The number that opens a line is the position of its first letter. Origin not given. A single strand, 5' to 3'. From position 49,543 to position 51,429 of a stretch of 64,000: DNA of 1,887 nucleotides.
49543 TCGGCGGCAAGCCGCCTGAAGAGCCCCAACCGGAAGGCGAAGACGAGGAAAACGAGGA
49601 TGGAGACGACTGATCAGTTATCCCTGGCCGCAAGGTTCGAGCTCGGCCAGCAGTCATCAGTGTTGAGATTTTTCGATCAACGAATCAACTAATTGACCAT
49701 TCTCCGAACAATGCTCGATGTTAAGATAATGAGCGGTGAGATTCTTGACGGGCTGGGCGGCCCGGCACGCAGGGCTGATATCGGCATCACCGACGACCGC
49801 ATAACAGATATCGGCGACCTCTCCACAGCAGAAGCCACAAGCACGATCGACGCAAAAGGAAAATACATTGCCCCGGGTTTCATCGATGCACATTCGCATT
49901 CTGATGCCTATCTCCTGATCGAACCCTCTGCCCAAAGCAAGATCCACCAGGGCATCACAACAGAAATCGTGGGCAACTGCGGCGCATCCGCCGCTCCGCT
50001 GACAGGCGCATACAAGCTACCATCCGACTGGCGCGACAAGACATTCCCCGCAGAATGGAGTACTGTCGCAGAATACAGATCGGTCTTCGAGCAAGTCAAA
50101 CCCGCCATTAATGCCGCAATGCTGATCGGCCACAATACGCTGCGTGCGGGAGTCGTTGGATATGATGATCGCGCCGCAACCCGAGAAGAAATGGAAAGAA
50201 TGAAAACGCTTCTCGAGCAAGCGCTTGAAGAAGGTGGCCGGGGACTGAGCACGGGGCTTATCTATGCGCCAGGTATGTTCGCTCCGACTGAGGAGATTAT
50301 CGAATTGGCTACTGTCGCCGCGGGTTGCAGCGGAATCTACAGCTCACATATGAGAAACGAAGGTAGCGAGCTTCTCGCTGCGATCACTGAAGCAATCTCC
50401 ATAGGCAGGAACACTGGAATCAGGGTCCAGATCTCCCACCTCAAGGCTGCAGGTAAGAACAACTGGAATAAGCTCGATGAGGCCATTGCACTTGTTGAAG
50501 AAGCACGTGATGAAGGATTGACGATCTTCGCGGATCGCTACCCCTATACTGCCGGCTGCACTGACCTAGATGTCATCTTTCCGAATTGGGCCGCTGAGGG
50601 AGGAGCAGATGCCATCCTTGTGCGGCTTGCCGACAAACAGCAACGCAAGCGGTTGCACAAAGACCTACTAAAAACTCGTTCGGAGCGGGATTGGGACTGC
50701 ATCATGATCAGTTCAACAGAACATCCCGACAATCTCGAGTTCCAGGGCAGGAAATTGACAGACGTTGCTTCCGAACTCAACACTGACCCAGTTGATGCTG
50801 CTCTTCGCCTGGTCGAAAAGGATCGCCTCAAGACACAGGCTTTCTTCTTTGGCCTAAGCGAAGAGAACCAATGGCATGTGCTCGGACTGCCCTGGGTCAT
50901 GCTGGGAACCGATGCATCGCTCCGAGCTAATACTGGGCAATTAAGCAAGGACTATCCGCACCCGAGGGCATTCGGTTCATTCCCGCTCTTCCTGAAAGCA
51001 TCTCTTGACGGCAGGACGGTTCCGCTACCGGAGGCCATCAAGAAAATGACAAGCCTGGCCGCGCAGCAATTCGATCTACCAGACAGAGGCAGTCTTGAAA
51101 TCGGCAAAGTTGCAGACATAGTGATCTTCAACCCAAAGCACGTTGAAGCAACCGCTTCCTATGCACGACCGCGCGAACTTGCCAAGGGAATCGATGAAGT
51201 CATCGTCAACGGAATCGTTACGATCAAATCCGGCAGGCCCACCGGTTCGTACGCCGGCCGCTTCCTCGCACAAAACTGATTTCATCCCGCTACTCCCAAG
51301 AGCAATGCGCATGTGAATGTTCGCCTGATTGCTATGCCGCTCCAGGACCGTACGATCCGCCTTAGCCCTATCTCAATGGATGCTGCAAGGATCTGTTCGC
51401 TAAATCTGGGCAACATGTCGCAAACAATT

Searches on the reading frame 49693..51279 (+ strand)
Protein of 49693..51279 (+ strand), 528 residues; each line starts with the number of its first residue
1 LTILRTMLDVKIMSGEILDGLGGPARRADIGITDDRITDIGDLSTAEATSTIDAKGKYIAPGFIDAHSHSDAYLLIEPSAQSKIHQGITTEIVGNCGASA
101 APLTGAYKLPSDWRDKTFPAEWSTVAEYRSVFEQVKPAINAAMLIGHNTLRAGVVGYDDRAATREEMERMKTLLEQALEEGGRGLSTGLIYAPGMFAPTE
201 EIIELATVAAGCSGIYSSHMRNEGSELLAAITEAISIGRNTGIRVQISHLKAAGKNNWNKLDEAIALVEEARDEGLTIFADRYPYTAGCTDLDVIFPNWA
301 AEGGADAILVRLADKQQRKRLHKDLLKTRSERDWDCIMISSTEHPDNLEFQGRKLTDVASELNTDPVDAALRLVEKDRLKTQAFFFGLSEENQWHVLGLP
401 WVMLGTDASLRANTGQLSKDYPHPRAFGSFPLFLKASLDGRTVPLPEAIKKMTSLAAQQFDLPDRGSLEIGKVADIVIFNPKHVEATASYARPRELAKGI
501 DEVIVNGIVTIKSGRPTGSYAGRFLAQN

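Call 22: search_protein_families(library=pfam, proteins=[window:49693-51279:+], max_evalue=0.001)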
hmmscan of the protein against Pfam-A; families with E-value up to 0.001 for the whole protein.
window:49693-51279:+ (528 aa): 2 families
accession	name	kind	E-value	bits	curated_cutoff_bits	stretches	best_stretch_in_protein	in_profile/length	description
PF07969.17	Amidohydro_3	-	1.1e-24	88.3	29.7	2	51-281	2-238/472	Amidohydrolase family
PF01979.26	Amidohydro_1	-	5.5e-11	42.7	25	1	402-508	245-344/345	Amidohydrolase family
